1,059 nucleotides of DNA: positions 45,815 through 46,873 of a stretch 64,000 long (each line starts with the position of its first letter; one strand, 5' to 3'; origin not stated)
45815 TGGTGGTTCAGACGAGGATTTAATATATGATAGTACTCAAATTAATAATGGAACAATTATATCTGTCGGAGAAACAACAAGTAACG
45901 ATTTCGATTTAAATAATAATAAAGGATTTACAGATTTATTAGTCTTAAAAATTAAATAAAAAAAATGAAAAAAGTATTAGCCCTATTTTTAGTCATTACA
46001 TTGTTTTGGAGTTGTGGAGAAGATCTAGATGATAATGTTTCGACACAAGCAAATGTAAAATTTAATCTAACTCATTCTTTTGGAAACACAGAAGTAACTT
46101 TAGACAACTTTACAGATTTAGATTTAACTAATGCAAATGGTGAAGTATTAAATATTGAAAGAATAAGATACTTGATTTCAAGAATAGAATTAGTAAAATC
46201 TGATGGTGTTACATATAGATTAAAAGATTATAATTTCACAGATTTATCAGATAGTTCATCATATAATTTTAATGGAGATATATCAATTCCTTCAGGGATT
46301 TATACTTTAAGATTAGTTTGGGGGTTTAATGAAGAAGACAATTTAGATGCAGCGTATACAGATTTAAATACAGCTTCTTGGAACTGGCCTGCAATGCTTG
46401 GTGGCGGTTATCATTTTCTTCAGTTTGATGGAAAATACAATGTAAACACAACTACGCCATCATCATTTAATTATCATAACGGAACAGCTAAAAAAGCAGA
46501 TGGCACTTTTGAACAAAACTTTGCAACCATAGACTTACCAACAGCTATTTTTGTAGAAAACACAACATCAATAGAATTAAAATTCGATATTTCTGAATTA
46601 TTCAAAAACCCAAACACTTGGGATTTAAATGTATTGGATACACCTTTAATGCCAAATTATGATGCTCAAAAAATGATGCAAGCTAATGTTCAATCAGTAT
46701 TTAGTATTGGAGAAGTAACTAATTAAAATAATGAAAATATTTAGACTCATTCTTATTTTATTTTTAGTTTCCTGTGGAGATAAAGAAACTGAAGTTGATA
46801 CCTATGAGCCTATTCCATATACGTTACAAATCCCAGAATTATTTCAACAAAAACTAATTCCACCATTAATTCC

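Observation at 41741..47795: Five-gene exported operon joining two 'choice-of-anchor B' propellers and a 7-repeat lipoprotein to an MbnP/MbnH-type di-haem pair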

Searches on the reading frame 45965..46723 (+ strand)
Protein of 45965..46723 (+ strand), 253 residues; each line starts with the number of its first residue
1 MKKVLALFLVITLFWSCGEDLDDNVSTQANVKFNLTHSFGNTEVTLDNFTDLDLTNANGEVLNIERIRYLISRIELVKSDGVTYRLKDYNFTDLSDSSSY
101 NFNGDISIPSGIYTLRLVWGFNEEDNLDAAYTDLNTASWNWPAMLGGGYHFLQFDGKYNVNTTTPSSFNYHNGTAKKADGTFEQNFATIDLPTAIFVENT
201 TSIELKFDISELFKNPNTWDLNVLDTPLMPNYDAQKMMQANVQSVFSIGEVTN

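Call 3: search_protein_families(library=pfam, proteins=[window:45965-46723:+], max_evalue=0.01)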
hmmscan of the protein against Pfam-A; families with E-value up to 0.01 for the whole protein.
window:45965-46723:+ (253 aa): 1 family
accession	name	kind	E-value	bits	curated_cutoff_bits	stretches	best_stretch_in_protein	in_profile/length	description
PF20243.3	MbnP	-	3.4e-26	92.8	27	1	29-221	2-181/189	MbnP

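Call 4: search_protein_families(library=ncbifam, proteins=[window:45965-46723:+], max_evalue=0.01)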
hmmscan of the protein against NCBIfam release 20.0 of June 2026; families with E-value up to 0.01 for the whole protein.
window:45965-46723:+ (253 aa): 0 families

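Call 12: search_solved_structures(query=window:45965-46723:+, max_evalue=10, show_alignments=2)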
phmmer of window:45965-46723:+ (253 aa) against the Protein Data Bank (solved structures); distinct sequences matched with E-value up to 10: 0.

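Call 16: find_homologous_proteins(query=window:45965-46723:+, max_evalue=0.001)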
Query window:45965-46723:+ (253 aa): 885 proteins with E <= 0.001 among 1197 candidates; the best 120 are listed.
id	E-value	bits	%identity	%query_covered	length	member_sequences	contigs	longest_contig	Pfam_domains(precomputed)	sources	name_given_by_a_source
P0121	1.2e-165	567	100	100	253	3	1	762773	PF20243.4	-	-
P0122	6.2e-134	463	80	100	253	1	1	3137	PF20243.4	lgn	-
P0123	2.7e-125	435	74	100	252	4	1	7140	PF20243.4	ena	-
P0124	7.2e-120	417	73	100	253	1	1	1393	PF20243.4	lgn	-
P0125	3.8e-118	411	73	100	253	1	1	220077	PF20243.4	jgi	-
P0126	6.0e-104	365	65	100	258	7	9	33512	PF20243.4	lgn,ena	-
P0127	9.9e-104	364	66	99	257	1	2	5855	PF20243.4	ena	-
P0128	1.7e-102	360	63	100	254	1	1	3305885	PF20243.4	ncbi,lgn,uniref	ncbi:MbnP family protein [Olleya sp. R77988]|uniref:MbnP family protein n=1 Tax=Olleya sp. R77988 Ta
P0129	3.7e-102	359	63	100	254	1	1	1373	PF20243.4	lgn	-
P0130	2.9e-99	350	70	86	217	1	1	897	PF20243.4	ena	-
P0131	3.3e-99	349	62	99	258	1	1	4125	PF20243.4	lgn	-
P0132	4.2e-99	349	62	99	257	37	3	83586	PF20243.4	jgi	-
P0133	4.3e-99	349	61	100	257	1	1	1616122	PF20243.4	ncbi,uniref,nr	ncbi:MbnP family protein [Hanstruepera marina]|uniref:MbnP family protein n=1 Tax=Hanstruepera marin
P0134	5.6e-99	349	61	99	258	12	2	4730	PF20243.4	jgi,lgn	jgi:hypothetical protein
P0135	1.1e-98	348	61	100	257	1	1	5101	PF20243.4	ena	-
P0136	1.1e-98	348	62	100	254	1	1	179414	PF20243.4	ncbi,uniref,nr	ncbi:MbnP family protein [Lacinutrix jangbogonensis]|uniref:MbnP family protein n=1 Tax=Lacinutrix j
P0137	1.6e-97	344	60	99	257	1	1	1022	PF20243.4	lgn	-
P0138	3.0e-97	343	61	100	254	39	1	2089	PF20243.4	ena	-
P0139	6.0e-97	342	63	100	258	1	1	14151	PF20243.4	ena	-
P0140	6.3e-97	342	61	100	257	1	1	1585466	PF20243.4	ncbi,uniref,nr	ncbi:MbnP family protein [Hanstruepera flava]|uniref:MbnP family protein n=1 Tax=Hanstruepera flava 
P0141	2.1e-96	340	59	100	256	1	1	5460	PF20243.4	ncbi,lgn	ncbi:MAG: MbnP family protein [Olleya sp.]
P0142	3.7e-96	339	64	100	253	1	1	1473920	PF20243.4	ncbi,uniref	ncbi:MbnP family protein [Winogradskyella litorisediminis]|uniref:MbnP family protein n=1 Tax=Winogr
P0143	8.9e-96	338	59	100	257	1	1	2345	PF20243.4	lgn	-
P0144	1.8e-95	337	59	100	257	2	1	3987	PF20243.4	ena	-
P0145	3.1e-95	336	61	100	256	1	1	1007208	PF20243.4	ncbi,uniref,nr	ncbi:hypothetical protein C1T31_02325 [Hanstruepera neustonica]|uniref:Copper-binding protein MbnP-l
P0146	3.3e-95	336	60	100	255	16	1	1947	PF20243.4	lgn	-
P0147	4.7e-95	336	61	100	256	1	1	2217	PF20243.4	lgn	-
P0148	5.0e-95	336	60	100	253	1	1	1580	PF20243.4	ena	-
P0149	8.0e-95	335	60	94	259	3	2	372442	PF20243.4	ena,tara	tara:strand:+ start:226 stop:1005 length:780 start_codon:yes stop_codon:yes gene_type:complete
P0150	8.6e-95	335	60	100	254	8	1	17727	PF20243.4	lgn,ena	-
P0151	1.1e-94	335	59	100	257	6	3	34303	PF20243.4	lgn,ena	-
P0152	1.4e-94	334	62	98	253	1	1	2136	PF20243.4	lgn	-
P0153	1.8e-94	334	59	100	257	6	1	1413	PF20243.4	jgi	jgi:uncharacterized protein YndB with AHSA1/START domain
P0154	2.0e-94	334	61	95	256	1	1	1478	PF20243.4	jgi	-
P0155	2.3e-94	334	59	100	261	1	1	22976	PF20243.4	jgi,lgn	-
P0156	3.6e-94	333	58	100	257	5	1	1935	PF20243.4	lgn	-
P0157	3.8e-94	333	60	100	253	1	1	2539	PF20243.4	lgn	-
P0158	4.6e-94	333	60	100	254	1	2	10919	PF20243.4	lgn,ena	-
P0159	6.6e-94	332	60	100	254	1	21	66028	PF20243.4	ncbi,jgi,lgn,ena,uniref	ncbi:MbnP family protein [Lacinutrix sp.]|uniref:MbnP family protein n=1 Tax=Lacinutrix sp. TaxID=19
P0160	6.7e-94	332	58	100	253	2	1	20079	PF20243.4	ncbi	ncbi:MAG: MbnP family protein [Oceanihabitans sp.]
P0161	7.8e-94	332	60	100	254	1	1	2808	PF20243.4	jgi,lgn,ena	-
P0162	1.4e-93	331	59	100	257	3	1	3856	PF20243.4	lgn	-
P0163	1.6e-93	331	59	100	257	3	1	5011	PF20243.4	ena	-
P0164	1.8e-93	331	59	100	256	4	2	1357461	PF20243.4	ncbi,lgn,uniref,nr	ncbi:hypothetical protein SAMN04487989_101420 [Bizionia echini]|uniref:Copper-binding protein MbnP-l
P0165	2.7e-93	330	59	100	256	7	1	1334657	PF20243.4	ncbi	-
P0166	3.1e-93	330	59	100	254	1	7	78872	PF20243.4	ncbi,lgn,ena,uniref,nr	ncbi:MbnP family protein [Lacinutrix sp.]|uniref:MbnP family protein n=1 Tax=Lacinutrix sp. TaxID=19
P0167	3.1e-93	330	59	100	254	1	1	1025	PF20243.4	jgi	-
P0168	3.8e-93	330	59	100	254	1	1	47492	PF20243.4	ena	-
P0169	3.9e-93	330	60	100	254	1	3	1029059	PF20243.4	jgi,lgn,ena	-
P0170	4.1e-93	329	58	100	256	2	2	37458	PF20243.4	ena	-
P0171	6.2e-93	329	59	100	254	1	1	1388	PF20243.4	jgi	-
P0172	6.6e-93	329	60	100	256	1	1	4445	PF20243.4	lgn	-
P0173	1.3e-92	328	58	100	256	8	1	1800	PF20243.4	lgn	-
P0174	1.4e-92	328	58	99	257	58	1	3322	PF20243.4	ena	-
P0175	1.4e-92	328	60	98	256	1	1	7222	PF20243.4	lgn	-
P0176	1.5e-92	328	61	100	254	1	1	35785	PF20243.4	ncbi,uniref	ncbi:MAG: hypothetical protein QNK89_04915 [Lacinutrix sp.]|uniref:MbnP family protein n=1 Tax=Lacin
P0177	1.8e-92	327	59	100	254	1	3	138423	PF20243.4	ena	-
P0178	1.9e-92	327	59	100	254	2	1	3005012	PF20243.4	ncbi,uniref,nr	ncbi:MbnP family protein [Olleya sp. YS]|uniref:MbnP family protein n=1 Tax=Olleya sp. YS TaxID=3028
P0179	2.6e-92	327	59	100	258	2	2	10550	PF20243.4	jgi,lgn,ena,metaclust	metaclust:\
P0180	2.9e-92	327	59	100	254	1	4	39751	PF20243.4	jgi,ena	jgi:hypothetical protein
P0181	2.9e-92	327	59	100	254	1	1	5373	PF20243.4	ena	-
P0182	5.5e-92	326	59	100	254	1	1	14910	PF20243.4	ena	-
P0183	6.1e-92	326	62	94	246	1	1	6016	PF20243.4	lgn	-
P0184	8.6e-92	325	59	99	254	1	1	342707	PF20243.4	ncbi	-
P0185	1.0e-91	325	58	100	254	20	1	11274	PF20243.4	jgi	jgi:hypothetical protein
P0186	1.2e-91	325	60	98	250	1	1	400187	PF20243.4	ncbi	ncbi:MbnP family protein [Lacinutrix chionoecetis]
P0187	1.3e-91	324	58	100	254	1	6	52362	PF20243.4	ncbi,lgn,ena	-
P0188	1.6e-91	324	60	100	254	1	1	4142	PF20243.4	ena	-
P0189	2.0e-91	324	58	100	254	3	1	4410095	PF20243.4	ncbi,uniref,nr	ncbi:MbnP family protein [Olleya sp. HaHaR_3_96]|uniref:MbnP family protein n=1 Tax=Olleya sp. HaHaR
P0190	2.0e-91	324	59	100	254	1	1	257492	PF20243.4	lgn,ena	-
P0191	2.4e-91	324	59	100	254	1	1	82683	PF20243.4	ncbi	ncbi:MbnP family protein [Lacinutrix salivirga]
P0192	2.9e-91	323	61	94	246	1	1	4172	PF20243.4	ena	-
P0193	4.5e-91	323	60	99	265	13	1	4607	PF20243.4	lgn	-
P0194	1.5e-90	321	57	100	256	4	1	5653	PF20243.4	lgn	-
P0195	1.8e-90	321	61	94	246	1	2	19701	PF20243.4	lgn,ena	-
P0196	2.1e-90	321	57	100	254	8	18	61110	PF20243.4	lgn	-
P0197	2.2e-90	320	57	100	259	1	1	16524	PF20243.4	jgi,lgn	-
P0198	2.7e-90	320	61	94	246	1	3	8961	PF20243.4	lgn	-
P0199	2.8e-90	320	61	94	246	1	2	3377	PF20243.4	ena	-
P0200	3.0e-90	320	56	99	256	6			PF20243.4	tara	tara:strand:- start:107936 stop:108706 length:771 start_codon:yes stop_codon:yes gene_type:complete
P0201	3.6e-90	320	56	100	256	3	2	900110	PF20243.4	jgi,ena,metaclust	metaclust:\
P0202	8.2e-90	319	57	100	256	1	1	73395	PF20243.4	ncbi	-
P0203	1.8e-89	318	61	94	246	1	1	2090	PF20243.4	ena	-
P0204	1.9e-89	317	61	94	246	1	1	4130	PF20243.4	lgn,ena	-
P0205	3.1e-89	317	56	98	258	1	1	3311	PF20243.4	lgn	-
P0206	1.2e-88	315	56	100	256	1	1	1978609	PF20243.4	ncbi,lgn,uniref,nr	ncbi:MbnP family protein [Bizionia myxarmorum]|uniref:Copper-binding protein MbnP-like domain-contai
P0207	2.8e-88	314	61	92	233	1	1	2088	PF20243.4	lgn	-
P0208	3.2e-88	313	56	100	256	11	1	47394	PF20243.4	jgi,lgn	-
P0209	2.2e-87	311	58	99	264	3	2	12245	PF20243.4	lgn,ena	-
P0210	3.7e-87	310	56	100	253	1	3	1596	PF20243.4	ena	-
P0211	7.8e-87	309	56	99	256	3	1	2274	PF20243.4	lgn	-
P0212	1.2e-86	308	54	100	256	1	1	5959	PF20243.4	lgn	-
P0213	1.5e-86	308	58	100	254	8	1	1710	PF20243.4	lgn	-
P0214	5.7e-86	306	55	100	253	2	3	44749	PF20243.4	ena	-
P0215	9.7e-86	305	55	100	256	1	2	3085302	PF20243.4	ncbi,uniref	ncbi:MbnP family protein [Mangrovimonas cancribranchiae]|uniref:MbnP family protein n=1 Tax=Mangrovi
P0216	2.6e-85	304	60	87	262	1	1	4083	PF20243.4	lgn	-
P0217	4.8e-85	303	59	95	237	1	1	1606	PF20243.4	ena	-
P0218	6.4e-85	303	56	100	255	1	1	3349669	PF20243.4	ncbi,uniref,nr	ncbi:hypothetical protein BWZ20_08475 [Winogradskyella sp. J14-2]|uniref:MbnP family protein n=1 Tax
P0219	1.1e-84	302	56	100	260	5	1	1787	PF20243.4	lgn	-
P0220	1.3e-84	302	56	98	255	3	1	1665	PF20243.4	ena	-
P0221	2.8e-84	301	54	100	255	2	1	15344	PF20243.4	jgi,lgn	-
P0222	4.6e-84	300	56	100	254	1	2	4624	PF20243.4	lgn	-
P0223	1.4e-83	298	57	100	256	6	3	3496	PF20243.4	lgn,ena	-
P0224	2.3e-83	297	55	100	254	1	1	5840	PF20243.4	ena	-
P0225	3.3e-83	297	55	100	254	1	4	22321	PF20243.4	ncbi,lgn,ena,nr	ncbi:MAG: hypothetical protein KDD26_08890 [Winogradskyella sp.]|nr:hypothetical protein [Winogradsk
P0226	8.7e-83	296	57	94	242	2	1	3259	PF20243.4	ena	-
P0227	9.1e-83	296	54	100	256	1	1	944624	PF20243.4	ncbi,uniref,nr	ncbi:MbnP family protein [Mangrovimonas spongiae]|uniref:Copper-binding protein MbnP-like domain-con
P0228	2.7e-82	294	55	96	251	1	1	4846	PF20243.4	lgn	-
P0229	6.8e-82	293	59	89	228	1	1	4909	PF20243.4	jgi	jgi:hypothetical protein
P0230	7.6e-82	293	54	100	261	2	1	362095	PF20243.4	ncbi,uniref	ncbi:MbnP family protein [Xanthomarina sp. GH4-25]|uniref:MbnP family protein n=1 Tax=Xanthomarina s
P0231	1.3e-81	292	53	100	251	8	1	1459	PF20243.4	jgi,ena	-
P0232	1.4e-81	292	53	100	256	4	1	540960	PF20243.4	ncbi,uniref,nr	ncbi:hypothetical protein J4050_01340 [Winogradskyella sp. DF17]|uniref:Copper-binding protein MbnP-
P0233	3.0e-81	291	54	99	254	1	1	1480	PF20243.4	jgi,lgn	-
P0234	4.0e-81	290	55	99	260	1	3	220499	PF20243.4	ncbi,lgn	-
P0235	6.2e-81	290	54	99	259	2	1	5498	PF20243.4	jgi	jgi:hypothetical protein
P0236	8.7e-81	289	52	99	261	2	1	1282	PF20243.4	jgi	jgi:hypothetical protein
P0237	9.6e-81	289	54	100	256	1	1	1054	PF20243.4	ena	-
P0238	1.8e-80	288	53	98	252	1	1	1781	PF20243.4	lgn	-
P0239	4.0e-80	287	55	94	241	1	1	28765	PF20243.4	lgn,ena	-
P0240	1.2e-79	285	53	98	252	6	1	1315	PF20243.4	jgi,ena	-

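Call 17: find_related_loci(query=window:45965-46723:+, collection=genome_contigs, flank=10000)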
Query window:45965-46723:+ (253 aa) in genome_contigs; peptide patterns used: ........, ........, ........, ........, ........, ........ (x = any residue, [..] = any of these).
111 stretches matched a pattern; 52 encode a relative of the query (tblastn E <= 1e-3); 52 distinct loci.
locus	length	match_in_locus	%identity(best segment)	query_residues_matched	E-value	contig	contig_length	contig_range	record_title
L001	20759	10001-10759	91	1-253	1e-159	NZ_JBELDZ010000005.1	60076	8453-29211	MAG: Aurantibacter sp. isolate REMEI055_ass_metaspades_bin.28 NODE_298_length_60076_cov_7.097133, whole genome shotgun s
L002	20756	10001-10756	74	1-253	2e-130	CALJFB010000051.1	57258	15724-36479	MAG: uncultured Flavobacteriaceae bacterium isolate S3_Bin_Bin_31_1 genome assembly, contig: c_000002140784, whole genom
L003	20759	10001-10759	63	1-252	2e-105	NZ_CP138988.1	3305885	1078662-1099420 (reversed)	Olleya sp. R77988 chromosome, complete genome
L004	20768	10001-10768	61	1-252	6e-103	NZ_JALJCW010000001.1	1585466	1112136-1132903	Hanstruepera flava strain NBU2984 Scaffold1_1, whole genome shotgun sequence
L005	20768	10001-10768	60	1-252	2e-100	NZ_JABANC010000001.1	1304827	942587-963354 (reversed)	Hanstruepera ponticola strain MM-14 NODE_1_length_1304827_cov_87.091954, whole genome shotgun sequence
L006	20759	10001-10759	62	1-252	3e-100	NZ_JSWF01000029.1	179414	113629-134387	Lacinutrix jangbogonensis strain PAMC 27137 ctg7180000000647, whole genome shotgun sequence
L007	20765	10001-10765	61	1-252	3e-100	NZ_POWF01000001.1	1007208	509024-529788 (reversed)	Hanstruepera neustonica strain JCM19743 contig1, whole genome shotgun sequence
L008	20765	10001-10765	59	1-252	9e-99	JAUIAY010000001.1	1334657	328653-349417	MAG: Bacteroidia bacterium isolate 6_bin.19 NODE_1_length_1334657_cov_3.861485, whole genome shotgun sequence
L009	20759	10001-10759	59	1-252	2e-98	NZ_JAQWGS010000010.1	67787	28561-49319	MAG: Lacinutrix sp. isolate cluster1_bin.127 k141_1423078, whole genome shotgun sequence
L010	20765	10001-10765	59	1-252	3e-98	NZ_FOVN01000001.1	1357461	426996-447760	Bizionia echini strain DSM 23925, whole genome shotgun sequence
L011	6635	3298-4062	58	1-252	3e-98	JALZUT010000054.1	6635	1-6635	MAG: Olleya sp. isolate g2_MAG_00006 g2_MAG_00006_000000000054, whole genome shotgun sequence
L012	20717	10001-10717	62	15-252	2e-97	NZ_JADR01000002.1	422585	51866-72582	Olleya marilimosa CAM030 M890DRAFT_scaffold00002.2_C, whole genome shotgun sequence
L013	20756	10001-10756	64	1-252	4e-97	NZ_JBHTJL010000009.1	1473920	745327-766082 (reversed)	Winogradskyella litorisediminis strain CCUG 62215 GCM70027498_16, whole genome shotgun sequence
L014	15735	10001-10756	58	1-252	3e-96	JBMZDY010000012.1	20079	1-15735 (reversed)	MAG: Oceanihabitans sp. isolate ME_XS_2203_1_bin_18 ME_XS_2203_1_bin_18_11, whole genome shotgun sequence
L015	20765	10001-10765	57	1-252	3e-95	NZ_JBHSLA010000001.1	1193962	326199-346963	Bizionia hallyeonensis strain CCUG 62110 spades_K_17_127_1, whole genome shotgun sequence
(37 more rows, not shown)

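Call 32: search_solved_structures(query=A2, max_evalue=10, show_alignments=2)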
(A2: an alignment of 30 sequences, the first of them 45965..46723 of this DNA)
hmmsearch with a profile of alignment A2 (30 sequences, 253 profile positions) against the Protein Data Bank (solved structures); distinct sequences matched with E-value up to 10: 1.
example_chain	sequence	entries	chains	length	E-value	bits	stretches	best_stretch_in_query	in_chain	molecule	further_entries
9n2d_F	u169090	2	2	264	0.05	16.3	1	1-128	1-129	Bam D | DNA uptake lipoprotein-like protein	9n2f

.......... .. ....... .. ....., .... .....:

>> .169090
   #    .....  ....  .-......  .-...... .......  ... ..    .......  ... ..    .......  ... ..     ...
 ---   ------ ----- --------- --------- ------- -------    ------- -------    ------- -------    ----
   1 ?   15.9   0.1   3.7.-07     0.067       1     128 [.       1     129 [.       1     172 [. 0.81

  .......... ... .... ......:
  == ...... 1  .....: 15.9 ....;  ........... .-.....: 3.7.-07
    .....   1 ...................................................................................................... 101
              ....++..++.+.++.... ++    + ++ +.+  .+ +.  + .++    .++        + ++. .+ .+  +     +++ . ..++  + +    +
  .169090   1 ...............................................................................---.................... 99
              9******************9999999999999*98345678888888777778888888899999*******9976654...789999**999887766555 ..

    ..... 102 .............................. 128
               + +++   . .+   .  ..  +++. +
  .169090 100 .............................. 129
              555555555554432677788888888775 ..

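Call 54: predict_structure(alignment_id=A3)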
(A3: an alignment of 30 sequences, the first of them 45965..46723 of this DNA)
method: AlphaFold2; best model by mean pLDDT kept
length: 253 residues; sequences in the alignment: 30
mean_pLDDT: 82.0   pTM: 0.77
mean pLDDT of the five models: 82.0, 81.4, 80.6, 80.0, 79.2
residues with pLDDT >= 90: 112; 70-90: 77; 50-70: 60; < 50: 4
segments of 3 or more residues with pLDDT < 50: none
pLDDT, mean of each block of 10 residues (from residue 1): 75 62 68 97 95 91 91 92 89 91 93 92 64 62 55 88 86 68 78 95 96 84 63 77 93 95
secondary structure, 60 per line:
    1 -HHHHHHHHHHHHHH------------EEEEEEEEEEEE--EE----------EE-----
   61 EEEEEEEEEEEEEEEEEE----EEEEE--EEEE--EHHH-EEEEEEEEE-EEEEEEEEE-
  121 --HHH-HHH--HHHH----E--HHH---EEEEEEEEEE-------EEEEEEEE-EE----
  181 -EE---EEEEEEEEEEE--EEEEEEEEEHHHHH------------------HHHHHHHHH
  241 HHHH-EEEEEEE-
elements in order: H2-15 E28-39 E61-78 E83-87 E90-93 E101-109 E111-119 H132-135 E149-158 E166-173 E187-197 E200-208 H209-213 H232-244 E246-252

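Call 56: fold_search(model_id=the predicted structure, library=pdb)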
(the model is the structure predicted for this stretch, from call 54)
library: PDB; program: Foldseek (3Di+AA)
matches with E <= 10: 657; with E <= 0.001: 6
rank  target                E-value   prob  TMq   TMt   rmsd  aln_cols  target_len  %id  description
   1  7l6g_E                7.8e-07  1.00  0.57  0.50   6.3       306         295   14  MbnP from Methylosinus trichosporium (released 2021-05-26)
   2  7l6g_B                7.8e-07  1.00  0.54  0.48   6.9       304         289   13  MbnP from Methylosinus trichosporium (released 2021-05-26)
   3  7l6g_C                9.7e-07  1.00  0.55  0.49   6.9       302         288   15  MbnP from Methylosinus trichosporium (released 2021-05-26)
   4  7l6g_D                1.6e-06  1.00  0.54  0.48   7.6       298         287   14  MbnP from Methylosinus trichosporium (released 2021-05-26)
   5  7l6g_A                3.7e-06  1.00  0.54  0.48   6.7       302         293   14  MbnP from Methylosinus trichosporium (released 2021-05-26)
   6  7l6g_F                5.7e-06  1.00  0.55  0.49   7.0       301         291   14  MbnP from Methylosinus trichosporium (released 2021-05-26)
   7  5cag                  9.3e-02  0.66  0.24  0.22  13.9       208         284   11  Crystal structure of a putative adhesin (BACOVA_02677) from Bacteroides ovatus ATCC 8483 at 3.00 A resolution (PSI Commu (released 2015-10-14)
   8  8f5n_A                9.8e-02  0.10  0.15  0.14  16.6       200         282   11  Identification of an Immunodominant region on a Group A Streptococcus T-antigen Reveals Temperature-Dependent Motion i (released 2023-03-08)
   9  2yn5_B                1.2e-01  0.06  0.13  0.12  26.0       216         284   10  Structural insight into the giant calcium-binding adhesin SiiE: implications for the adhesion of Salmonella enterica t (released 2013-04-03)
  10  3th1_B                1.4e-01  0.10  0.13  0.14  14.6       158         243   13  Crystal structure of chlorocatechol 1,2-dioxygenase from Pseudomonas putida (released 2012-08-22)
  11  3th1_A                1.6e-01  0.10  0.13  0.13  14.0       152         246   12  Crystal structure of chlorocatechol 1,2-dioxygenase from Pseudomonas putida (released 2012-08-22)
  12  7x2w_L                1.8e-01  0.21  0.15  0.30  13.0       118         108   14  Cryo-EM structure of Coxsackievirus B1 pre-A particle in complex with nAb 8A10 (CVB1-pre-A:8A10) (released 2022-09-28)
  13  1dlm_A                2.0e-01  0.08  0.15  0.13  16.7       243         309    7  STRUCTURE OF CATECHOL 1,2-DIOXYGENASE FROM ACINETOBACTER CALCOACETICUS NATIVE DATA (released 2000-05-23)
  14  3pvm_A                2.0e-01  0.08  0.15  0.03  20.9       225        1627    8  Structure of Complement C5 in Complex with CVF (released 2011-01-19)
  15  4qdg_A                2.1e-01  0.23  0.23  0.21   9.4       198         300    8  Crystal structure of a putative adhesin (BT2657) from Bacteroides thetaiotaomicron VPI-5482 at 2.20 A resolution (PSI  (released 2014-06-11)
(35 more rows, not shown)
